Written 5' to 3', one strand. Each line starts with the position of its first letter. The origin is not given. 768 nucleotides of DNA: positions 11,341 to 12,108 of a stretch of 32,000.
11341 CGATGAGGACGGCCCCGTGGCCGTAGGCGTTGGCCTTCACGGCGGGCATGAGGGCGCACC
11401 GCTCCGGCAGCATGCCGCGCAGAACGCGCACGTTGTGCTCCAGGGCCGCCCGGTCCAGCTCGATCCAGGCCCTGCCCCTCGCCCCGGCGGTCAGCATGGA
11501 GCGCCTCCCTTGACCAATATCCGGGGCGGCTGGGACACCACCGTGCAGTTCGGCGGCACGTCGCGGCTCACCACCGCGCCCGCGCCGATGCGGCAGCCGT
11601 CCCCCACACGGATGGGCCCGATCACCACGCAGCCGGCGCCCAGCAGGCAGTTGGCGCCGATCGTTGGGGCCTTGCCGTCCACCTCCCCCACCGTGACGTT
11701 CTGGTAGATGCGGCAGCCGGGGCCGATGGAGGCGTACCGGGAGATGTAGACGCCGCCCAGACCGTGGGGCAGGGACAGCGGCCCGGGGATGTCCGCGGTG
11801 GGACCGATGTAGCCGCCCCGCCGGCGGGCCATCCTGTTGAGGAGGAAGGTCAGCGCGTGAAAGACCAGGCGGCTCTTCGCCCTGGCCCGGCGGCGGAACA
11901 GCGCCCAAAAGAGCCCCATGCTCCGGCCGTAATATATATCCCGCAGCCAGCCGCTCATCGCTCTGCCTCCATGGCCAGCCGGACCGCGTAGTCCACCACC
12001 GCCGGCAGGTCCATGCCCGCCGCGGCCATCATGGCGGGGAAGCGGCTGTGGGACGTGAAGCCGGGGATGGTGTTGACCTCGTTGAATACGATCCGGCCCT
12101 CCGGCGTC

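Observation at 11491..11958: Serine-acetyltransferase-like hexapeptide enzyme embedded between the van ligase and the racemase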

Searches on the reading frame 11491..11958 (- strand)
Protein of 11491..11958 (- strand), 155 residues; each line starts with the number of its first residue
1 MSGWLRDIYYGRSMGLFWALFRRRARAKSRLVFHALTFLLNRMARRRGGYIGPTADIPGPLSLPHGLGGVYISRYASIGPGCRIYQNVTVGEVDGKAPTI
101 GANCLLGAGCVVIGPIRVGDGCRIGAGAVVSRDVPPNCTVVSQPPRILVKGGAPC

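Call 3: search_protein_families(library=pfam, proteins=[window:11491-11958:-])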
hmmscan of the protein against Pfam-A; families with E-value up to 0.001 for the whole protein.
window:11491-11958:- (155 aa): 2 families
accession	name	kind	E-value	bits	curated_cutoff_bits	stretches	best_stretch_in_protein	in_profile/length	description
PF00132.30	Hexapep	-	2.7e-13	49.4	27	1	98-131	2-35/36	Bacterial transferase hexapeptide (six repeats)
PF14602.12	Hexapep_2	-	6.5e-09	35.8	27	1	99-131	3-33/34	Hexapeptide repeat of succinyl-transferase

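Call 4: search_protein_families(library=ncbifam, proteins=[window:11491-11958:-])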
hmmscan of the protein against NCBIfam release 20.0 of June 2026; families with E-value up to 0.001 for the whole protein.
window:11491-11958:- (155 aa): 36 families (the best 25 are shown)
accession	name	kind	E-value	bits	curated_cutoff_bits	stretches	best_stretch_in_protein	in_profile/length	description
NF041874.1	EPS_EpsC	equivalog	8.8e-26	90.6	150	1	22-149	42-165/168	serine O-acetyltransferase EpsC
TIGR01172.1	cysE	equivalog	5.2e-20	72.1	210.65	1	35-144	47-160/162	serine O-acetyltransferase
TIGR03570.1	NeuD_NnaD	subfamily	2.2e-14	53.5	160.8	1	99-145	155-201/202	NeuD/PglB/VioB family sugar acetyltransferase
NF008349.0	PRK11132.1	equivalog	1.3e-12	47.4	397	1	37-150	130-246/273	serine O-acetyltransferase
NF002060.0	PRK00892.1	subfamily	4.3e-12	45.8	207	2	69-131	125-183/345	UDP-3-O-(3-hydroxymyristoyl)glucosamine N-acyltransferase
TIGR01853.1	lipid_A_lpxD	equivalog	3.6e-10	39.3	242.5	2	70-132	117-175/325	UDP-3-O-(3-hydroxymyristoyl)glucosamine N-acyltransferase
NF010932.0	PRK14352.1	equivalog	1.3e-09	37.2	611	1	93-146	397-450/488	bifunctional UDP-N-acetylglucosamine diphosphorylase/glucosamine-1-phosphate N-acetyltransferase GlmU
TIGR04016.1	WcaB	equivalog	2.3e-09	37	194.65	1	51-149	44-144/146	colanic acid biosynthesis acetyltransferase WcaB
NF007564.0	PRK10191.1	equivalog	4.8e-09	35.9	196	1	52-149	61-160/162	colanic acid biosynthesis acetyltransferase WcaB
TIGR01173.1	glmU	equivalog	1.5e-08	33.9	366.85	1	93-149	384-443/452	bifunctional UDP-N-acetylglucosamine diphosphorylase/glucosamine-1-phosphate N-acetyltransferase GlmU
TIGR03532.1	DapD_Ac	equivalog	4e-08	33.1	231.75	1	96-148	159-211/231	2,3,4,5-tetrahydropyridine-2,6-dicarboxylate N-acetyltransferase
TIGR03308.1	phn_thr-fam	hypoth_equivalog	2e-07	31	201.65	1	96-148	107-159/204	phosphonate metabolim protein, transferase hexapeptide repeat family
NF007499.0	PRK10092.1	equivalog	3e-07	30.4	314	1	91-149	123-181/183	maltose O-acetyltransferase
NF058585.1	HptprglPActTf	PfamEq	4.6e-07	29.6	300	1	99-149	108-158/172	heptaprenylglyceryl phosphate O-acetyltransferase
NF010940.0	PRK14360.1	equivalog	1e-06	27.6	602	1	96-144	389-437/452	bifunctional UDP-N-acetylglucosamine diphosphorylase/glucosamine-1-phosphate N-acetyltransferase GlmU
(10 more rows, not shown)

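Call 5: find_homologous_proteins(query=window:11491-11958:-, max_evalue=0.00001)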
Query window:11491-11958:- (155 aa): 611 proteins with E <= 0.00001 among 1179 candidates; the best 120 are listed.
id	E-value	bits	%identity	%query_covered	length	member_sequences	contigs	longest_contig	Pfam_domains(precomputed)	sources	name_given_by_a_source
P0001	1.9e-99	348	100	100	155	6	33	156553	PF14602.13,PF00132.31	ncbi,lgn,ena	-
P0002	1.9e-85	303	87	98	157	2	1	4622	PF14602.13,PF00132.31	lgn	-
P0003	1.4e-84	300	88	97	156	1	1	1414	PF14602.13,PF00132.31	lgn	-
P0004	3.7e-84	298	87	97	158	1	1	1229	PF14602.13,PF00132.31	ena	-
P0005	4.8e-77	275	81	100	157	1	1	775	PF14602.13,PF00132.31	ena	-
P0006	6.5e-76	272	81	100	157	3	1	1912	PF14602.13,PF00132.31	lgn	-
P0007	5.6e-71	255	75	98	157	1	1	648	PF14602.13,PF00132.31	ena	-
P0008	9.2e-71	255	76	100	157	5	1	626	PF14602.13,PF00132.31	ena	-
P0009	7.2e-68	245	75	98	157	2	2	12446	PF14602.13,PF00132.31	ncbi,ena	-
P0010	4.7e-67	243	73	96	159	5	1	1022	PF14602.13,PF00132.31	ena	-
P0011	1.4e-60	222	73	92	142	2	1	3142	PF14602.13,PF00132.31,PF25084.2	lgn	-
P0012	1.2e-58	215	68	96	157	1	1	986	PF14602.13,PF00132.31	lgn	-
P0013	3.4e-58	214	69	98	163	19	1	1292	PF14602.13,PF00132.31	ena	-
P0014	4.0e-58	214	64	96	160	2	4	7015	PF14602.13,PF00132.31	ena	-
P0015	2.6e-57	211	66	97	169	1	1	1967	PF14602.13,PF00132.31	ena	-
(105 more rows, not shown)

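Call 8: find_related_loci(query=A1, collection=genome_contigs, flank=8000)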
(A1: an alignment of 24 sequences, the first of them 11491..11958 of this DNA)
Query A1 (155 aa) in genome_contigs; peptide patterns used: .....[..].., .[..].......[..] (x = any residue, [..] = any of these).
312 stretches matched a pattern; 278 encode a relative of the query (tblastn E <= 1e-3); the best 80 are kept; 80 distinct loci.
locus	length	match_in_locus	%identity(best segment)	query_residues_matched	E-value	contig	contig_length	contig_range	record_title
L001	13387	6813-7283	78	1-155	2e-73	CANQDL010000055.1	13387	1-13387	MAG: uncultured Oscillospiraceae bacterium isolate Lapin-005__bin44 genome assembly, contig: Lapin-005__NODE_6322_length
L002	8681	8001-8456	75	4-155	1e-68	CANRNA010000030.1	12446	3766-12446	MAG: uncultured Oscillospiraceae bacterium isolate Lapin-021__bin54 genome assembly, contig: Lapin-021__NODE_5791_length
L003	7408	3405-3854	73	1-150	8e-68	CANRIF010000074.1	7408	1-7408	MAG: uncultured Oscillospiraceae bacterium isolate Lapin-019__bin36 genome assembly, contig: Lapin-019__NODE_6081_length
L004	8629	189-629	66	4-150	7e-59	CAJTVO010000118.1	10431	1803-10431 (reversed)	MAG TPA_asm: uncultured Oscillospiraceae bacterium isolate MGBC109106 genome assembly, contig: MGBC109106.118, whole gen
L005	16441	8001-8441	66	4-150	2e-58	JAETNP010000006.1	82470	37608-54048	MAG: Oscillospiraceae bacterium isolate S10_Bin2 scaffold_334, whole genome shotgun sequence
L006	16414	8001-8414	71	11-148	4e-58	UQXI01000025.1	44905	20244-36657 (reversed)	uncultured Clostridiales bacterium isolate UMGS730 genome assembly, contig: NODE_800_length_44905_cov_6.036611, whole ge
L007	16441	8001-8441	65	4-150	1e-57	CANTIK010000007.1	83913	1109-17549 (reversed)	MAG TPA_asm: uncultured Clostridia bacterium isolate SRR17794293_bin.18_metawrap_v1.3_MAG genome assembly, contig: NODE.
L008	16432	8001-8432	66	7-150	1e-57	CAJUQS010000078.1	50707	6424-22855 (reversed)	MAG TPA_asm: uncultured Oscillospiraceae bacterium isolate MGBC163448 genome assembly, contig: MGBC163448.78, whole geno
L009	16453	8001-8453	64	5-155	3e-57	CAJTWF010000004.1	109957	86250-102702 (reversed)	MAG TPA_asm: uncultured Oscillospiraceae bacterium isolate MGBC116724 genome assembly, contig: MGBC116724.4, whole genom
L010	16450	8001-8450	65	1-150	4e-57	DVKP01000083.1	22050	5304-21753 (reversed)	MAG TPA_asm: Candidatus Faecousia gallistercoris isolate 7739 ChiHcolR4__C119914_L22050_SRR6323285, whole genome shotgun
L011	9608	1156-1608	64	5-155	2e-56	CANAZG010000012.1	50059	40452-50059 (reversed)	MAG TPA_asm: uncultured Clostridia bacterium isolate SRR16350262_bin.3_metawrap_v1.3_MAG genome assembly, contig: NODE.9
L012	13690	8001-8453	64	1-151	2e-56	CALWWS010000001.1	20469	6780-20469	MAG: uncultured Oscillospiraceae bacterium isolate E11__bin92 genome assembly, contig: E11__k127_1420548, whole genome s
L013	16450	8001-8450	63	5-154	6e-56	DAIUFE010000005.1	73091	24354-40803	MAG TPA_asm: Caproicibacter sp. isolate CTOTU40123 NODE_273_length_73091_cov_14.751931, whole genome shotgun sequence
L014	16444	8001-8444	62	4-151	7e-56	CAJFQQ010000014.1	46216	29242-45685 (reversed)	uncultured Oscillospiraceae bacterium isolate Chicken_14_mag_163 genome assembly, contig: MAGpy_11413_14_idba_bin_163_fa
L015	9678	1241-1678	63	5-150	2e-55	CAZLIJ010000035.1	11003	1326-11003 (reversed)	MAG TPA_asm: uncultured Oscillospiraceae bacterium isolate SRP192927_co8_349 genome assembly, contig: NODE_5657_length_1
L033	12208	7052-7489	60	7-152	1e-53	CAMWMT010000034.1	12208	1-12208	MAG TPA_asm: uncultured Clostridiaceae bacterium isolate SRR14411316_bin.14_metawrap_v1.3_MAG genome assembly, contig: N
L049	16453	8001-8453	60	1-151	4e-52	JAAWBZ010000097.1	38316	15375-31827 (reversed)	MAG: Oscillospiraceae bacterium isolate ABMPRH_155_1 k141_1376349, whole genome shotgun sequence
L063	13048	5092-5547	59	1-150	5e-51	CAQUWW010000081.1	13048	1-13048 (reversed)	MAG TPA_asm: uncultured Acetatifactor sp. isolate MGBC129241 genome assembly, contig: MGBC129241.81, whole genome shotgu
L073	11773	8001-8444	61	6-150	9e-51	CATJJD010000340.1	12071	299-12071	MAG: uncultured Lachnospiraceae bacterium isolate iMGMC-341_1678881665 genome assembly, contig: MegahitA5_61642, whole g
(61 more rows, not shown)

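Call 12: search_protein_families(library=pfam, proteins=[L005:8605-9903:+, L005:9913-10317:+, L005:10382-11548:+, L005:11953-12537:+, L005:13337-14245:+, L009:6660-7964:+, L009:10157-12583:-, L009:9269-9715:-, L008:6494-7855:+])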
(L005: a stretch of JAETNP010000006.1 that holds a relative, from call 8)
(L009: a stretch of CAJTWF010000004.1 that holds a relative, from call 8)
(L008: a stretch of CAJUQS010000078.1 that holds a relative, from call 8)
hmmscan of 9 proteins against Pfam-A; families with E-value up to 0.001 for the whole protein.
L005:8605-9903:+ (432 aa): 3 families
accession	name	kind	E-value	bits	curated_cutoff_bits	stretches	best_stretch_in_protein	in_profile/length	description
PF14535.12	AMP-binding_C_2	-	1e-29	103.1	25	1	335-430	1-96/96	AMP-binding enzyme C-terminal domain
PF00501.34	AMP-binding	-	7.8e-15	55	29.9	1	83-286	161-375/384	AMP-binding enzyme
PF04443.18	LuxE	-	3.9e-06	26.5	24.9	1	221-320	266-368/391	Acyl-protein synthetase, LuxE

L005:9913-10317:+ (134 aa): 4 families
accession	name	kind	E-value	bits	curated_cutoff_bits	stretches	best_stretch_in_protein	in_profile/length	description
PF19571.5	ACT_8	-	7.2e-24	84.6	23.5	1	4-129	1-124/141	ACT domain pair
PF01842.31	ACT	-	1.2e-12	47.8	27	2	9-62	3-58/66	ACT domain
PF22629.2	ACT_AHAS_ss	-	5.8e-12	46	27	2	78-131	4-57/67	AHAS small subunit-like ACT domain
PF13291.12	ACT_4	-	1e-08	36.2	27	0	8-50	8-50/80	ACT domain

L005:10382-11548:+ (388 aa): 1 family
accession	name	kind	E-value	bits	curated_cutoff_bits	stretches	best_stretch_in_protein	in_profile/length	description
PF00155.27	Aminotran_1_2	-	1.6e-64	218.8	19.7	1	29-380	4-361/361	Aminotransferase class I and II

L005:11953-12537:+ (194 aa): 0 families

L005:13337-14245:+ (302 aa): 0 families

L009:6660-7964:+ (434 aa): 2 families
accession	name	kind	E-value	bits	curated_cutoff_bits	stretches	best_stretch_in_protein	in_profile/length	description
PF06838.17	Met_gamma_lyase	-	9.6e-169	561.6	24.2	1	30-426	7-404/405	Methionine gamma-lyase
PF01053.26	Cys_Met_Meta_PP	-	9e-06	24.9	27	1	80-267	54-220/381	Cys/Met metabolism PLP-dependent enzyme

L009:10157-12583:- (808 aa): 0 families

L009:9269-9715:- (148 aa): 2 families
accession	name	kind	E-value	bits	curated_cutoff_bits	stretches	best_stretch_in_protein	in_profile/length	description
PF13581.12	HATPase_c_2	-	3.4e-23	82.5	27.4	1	17-138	5-126/127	Histidine kinase-like ATPase domain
PF02518.31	HATPase_c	-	6.7e-15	55.9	26.4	1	44-138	6-106/111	Histidine kinase-, DNA gyrase B-, and HSP90-like ATPase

L008:6494-7855:+ (453 aa): 3 families
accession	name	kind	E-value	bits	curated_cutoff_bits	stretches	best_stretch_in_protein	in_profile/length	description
PF06838.17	Met_gamma_lyase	-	2.2e-169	563.8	24.2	1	47-444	6-404/405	Methionine gamma-lyase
PF01053.26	Cys_Met_Meta_PP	-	8.6e-07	28.3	27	1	60-281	22-216/381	Cys/Met metabolism PLP-dependent enzyme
PF01212.27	Beta_elim_lyase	-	0.00019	21.3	27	1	87-285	24-218/288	Beta-eliminating lyase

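Call 24: search_solved_structures(query=A1, max_evalue=0.001, show_alignments=4)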
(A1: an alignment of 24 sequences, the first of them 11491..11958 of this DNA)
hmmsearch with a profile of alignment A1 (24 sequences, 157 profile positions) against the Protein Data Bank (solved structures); distinct sequences matched with E-value up to 0.001: 145 (the best 60 are shown).
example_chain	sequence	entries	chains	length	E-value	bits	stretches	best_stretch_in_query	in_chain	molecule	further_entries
6wye_A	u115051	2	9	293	6.2e-20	74.1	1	35-152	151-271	Serine acetyltransferase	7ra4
4n69_A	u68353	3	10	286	1.4e-19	73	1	41-154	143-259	Serine Acetyltransferase Apoenzyme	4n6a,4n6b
4h7o_A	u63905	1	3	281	2.4e-17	65.7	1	35-154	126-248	Serine acetyltransferase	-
3gvd_A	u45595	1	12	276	9.4e-17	63.8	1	37-154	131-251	Serine acetyltransferase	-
1t3d_A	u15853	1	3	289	4.8e-16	61.5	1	37-154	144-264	Serine acetyltransferase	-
6jvu_A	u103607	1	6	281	5.5e-16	61.3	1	39-154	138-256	Serine acetyltransferase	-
8i04_A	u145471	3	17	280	6.8e-16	61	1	36-152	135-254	Serine acetyltransferase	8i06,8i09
7e3y_A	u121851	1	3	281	6.9e-16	61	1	36-152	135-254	Serine acetyltransferase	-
3q1x_A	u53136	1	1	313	3.6e-15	58.7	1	53-143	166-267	Serine acetyltransferase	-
3p1b_A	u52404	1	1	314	3.6e-15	58.7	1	53-143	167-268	Serine acetyltransferase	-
3p47_A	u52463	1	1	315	3.6e-15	58.6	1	53-143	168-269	Serine acetyltransferase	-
3mc4_A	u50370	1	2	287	5.6e-15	58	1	35-152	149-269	WW/Rsp5/WWP domain:Bacterial transferase hexapeptide repeat:Serine O-acetyltransferase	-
4hzc_A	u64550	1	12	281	6.9e-15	57.7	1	35-152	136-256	CysE, serine acetyltransferase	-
4hzd_A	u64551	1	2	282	7e-15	57.7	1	35-152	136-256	CysE, serine acetyltransferase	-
1ssq_A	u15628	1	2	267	5.4e-14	54.8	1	43-154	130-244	Serine acetyltransferase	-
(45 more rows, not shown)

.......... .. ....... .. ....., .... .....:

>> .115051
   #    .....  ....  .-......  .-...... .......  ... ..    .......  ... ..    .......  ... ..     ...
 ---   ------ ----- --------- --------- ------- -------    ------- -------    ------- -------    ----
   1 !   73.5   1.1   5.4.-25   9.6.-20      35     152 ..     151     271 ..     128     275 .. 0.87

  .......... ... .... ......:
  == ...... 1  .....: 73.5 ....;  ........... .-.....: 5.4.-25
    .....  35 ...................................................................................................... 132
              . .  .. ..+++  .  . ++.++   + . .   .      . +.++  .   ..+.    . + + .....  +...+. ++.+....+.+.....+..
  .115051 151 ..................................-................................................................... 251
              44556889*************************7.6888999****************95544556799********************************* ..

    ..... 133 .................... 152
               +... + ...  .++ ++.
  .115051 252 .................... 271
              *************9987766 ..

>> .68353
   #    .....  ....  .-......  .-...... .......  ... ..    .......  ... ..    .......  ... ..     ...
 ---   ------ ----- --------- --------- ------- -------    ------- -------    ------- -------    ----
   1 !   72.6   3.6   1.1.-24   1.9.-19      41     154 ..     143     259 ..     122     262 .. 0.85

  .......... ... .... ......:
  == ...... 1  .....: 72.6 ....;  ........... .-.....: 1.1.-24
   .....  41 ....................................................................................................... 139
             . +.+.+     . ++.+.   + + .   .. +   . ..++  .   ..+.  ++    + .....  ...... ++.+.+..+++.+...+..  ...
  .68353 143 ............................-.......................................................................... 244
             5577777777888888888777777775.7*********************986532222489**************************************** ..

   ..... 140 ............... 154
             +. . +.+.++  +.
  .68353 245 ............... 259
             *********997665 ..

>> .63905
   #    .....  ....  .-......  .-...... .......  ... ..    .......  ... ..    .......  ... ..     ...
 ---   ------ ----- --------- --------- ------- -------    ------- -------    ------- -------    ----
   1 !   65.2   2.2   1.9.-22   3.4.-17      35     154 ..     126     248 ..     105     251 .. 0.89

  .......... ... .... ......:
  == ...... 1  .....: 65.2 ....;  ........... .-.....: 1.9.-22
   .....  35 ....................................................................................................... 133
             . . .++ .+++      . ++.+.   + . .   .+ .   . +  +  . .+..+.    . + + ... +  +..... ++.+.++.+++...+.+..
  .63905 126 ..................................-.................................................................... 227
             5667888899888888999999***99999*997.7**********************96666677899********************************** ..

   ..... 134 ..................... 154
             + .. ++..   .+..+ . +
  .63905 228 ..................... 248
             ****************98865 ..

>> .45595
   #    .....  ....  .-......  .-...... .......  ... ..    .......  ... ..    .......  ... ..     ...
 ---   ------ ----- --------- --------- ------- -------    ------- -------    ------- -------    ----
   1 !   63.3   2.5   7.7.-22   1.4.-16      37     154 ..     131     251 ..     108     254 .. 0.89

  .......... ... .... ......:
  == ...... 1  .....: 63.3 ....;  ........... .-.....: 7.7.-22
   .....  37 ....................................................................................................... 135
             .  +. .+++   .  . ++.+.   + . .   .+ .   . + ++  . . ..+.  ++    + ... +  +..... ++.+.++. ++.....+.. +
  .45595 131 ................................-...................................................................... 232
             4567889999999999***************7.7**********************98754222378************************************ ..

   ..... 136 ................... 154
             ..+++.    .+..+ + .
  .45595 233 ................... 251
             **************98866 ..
